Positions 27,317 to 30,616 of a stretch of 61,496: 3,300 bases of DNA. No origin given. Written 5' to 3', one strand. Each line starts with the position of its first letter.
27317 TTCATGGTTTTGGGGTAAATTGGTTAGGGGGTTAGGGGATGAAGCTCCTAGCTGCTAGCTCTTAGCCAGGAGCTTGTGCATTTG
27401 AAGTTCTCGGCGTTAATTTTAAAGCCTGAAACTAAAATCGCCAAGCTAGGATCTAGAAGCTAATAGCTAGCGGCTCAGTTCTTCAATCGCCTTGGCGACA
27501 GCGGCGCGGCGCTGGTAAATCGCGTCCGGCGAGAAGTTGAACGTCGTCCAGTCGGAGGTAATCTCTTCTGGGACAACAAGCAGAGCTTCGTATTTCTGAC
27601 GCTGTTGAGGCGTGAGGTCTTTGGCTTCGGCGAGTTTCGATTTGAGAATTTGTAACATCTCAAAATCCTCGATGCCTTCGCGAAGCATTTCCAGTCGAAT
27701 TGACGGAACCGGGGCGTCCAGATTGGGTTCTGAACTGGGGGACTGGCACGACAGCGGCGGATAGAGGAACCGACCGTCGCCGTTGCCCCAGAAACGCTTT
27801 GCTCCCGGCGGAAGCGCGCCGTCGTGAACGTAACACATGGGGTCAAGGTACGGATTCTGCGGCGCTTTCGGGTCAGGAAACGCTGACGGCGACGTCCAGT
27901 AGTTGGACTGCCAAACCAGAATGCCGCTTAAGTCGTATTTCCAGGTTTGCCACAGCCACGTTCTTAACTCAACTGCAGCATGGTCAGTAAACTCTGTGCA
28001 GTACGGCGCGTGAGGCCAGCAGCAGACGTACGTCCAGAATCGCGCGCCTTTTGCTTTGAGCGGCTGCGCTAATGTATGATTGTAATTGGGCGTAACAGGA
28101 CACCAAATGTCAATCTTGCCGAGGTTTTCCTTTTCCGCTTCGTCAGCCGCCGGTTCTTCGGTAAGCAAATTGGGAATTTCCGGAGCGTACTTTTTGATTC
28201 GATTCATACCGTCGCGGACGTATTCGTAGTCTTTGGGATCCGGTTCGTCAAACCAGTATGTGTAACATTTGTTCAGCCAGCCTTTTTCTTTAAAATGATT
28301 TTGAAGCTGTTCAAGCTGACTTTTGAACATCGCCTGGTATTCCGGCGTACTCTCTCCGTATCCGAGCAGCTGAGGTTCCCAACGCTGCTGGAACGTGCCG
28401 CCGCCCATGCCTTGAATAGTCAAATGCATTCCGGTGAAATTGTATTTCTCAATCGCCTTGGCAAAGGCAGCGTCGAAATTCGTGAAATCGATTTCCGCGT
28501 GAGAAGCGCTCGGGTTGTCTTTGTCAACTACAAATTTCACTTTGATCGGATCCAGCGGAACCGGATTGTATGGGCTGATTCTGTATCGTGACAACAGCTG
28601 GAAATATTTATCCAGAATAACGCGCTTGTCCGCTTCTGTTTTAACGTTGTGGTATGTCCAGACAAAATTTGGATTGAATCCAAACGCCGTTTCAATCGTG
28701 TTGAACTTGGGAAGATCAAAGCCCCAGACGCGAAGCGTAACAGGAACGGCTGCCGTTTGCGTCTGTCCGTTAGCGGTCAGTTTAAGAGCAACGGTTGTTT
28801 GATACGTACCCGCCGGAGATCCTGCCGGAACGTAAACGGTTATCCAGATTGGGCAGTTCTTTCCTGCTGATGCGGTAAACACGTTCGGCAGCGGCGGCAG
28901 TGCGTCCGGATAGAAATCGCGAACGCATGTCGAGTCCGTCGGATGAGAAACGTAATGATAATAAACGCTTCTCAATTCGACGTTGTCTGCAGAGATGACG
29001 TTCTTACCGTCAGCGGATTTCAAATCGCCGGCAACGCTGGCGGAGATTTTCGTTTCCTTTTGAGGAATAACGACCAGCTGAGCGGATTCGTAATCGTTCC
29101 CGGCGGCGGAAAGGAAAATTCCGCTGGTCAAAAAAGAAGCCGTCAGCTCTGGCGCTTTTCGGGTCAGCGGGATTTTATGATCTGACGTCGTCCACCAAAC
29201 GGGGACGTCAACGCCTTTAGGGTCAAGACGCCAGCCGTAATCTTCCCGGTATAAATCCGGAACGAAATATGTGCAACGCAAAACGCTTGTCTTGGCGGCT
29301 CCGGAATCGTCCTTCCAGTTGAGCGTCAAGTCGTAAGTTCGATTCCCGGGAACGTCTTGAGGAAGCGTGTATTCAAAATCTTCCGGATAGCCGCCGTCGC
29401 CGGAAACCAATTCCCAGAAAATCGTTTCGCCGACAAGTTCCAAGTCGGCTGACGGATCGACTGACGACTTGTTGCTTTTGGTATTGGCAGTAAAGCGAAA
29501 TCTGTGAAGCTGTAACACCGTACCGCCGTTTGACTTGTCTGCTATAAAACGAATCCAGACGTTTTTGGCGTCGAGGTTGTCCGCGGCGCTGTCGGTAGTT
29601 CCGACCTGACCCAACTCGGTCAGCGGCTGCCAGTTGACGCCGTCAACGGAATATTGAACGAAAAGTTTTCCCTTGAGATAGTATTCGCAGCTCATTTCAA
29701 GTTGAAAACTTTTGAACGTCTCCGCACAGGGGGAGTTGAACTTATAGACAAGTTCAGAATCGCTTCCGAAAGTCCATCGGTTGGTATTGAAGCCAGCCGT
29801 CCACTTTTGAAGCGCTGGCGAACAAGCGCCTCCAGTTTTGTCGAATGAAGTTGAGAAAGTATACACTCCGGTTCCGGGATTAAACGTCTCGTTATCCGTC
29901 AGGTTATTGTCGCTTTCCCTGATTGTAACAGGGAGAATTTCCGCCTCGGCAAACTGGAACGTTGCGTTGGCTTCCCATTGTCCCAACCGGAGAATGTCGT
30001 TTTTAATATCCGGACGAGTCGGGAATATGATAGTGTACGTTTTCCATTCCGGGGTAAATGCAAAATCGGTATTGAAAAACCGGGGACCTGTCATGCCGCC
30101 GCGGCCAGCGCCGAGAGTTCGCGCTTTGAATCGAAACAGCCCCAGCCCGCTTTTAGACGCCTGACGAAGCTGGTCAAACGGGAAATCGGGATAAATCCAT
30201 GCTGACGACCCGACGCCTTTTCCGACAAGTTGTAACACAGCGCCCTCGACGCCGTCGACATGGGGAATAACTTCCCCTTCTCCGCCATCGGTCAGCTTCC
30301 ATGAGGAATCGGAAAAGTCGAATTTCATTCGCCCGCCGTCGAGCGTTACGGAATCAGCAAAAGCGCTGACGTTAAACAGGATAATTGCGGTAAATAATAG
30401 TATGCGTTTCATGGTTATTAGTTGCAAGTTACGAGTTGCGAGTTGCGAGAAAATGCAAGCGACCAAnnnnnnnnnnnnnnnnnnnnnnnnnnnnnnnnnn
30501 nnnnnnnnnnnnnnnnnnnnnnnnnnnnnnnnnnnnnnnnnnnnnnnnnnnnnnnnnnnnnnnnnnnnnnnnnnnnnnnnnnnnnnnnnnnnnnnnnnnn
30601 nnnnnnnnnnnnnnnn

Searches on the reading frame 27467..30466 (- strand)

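Call 63: search_protein_families(library=pfam, proteins=[window:27467-30466:-], max_evalue=0.00001)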
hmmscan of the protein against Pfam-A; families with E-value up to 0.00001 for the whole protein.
window:27467-30466:- (999 aa): 2 families
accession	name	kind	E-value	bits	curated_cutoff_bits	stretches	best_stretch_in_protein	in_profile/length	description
PF13320.12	GH123_cat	-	5.3e-25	88.9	23.1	1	704-941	125-324/324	Glycoside hydrolase 123, catalytic domain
PF22680.2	Glyco_hydro_123_N_2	-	4e-08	33.6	27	1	461-562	34-141/142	Glycoside hydrolase 123 N-terminal domain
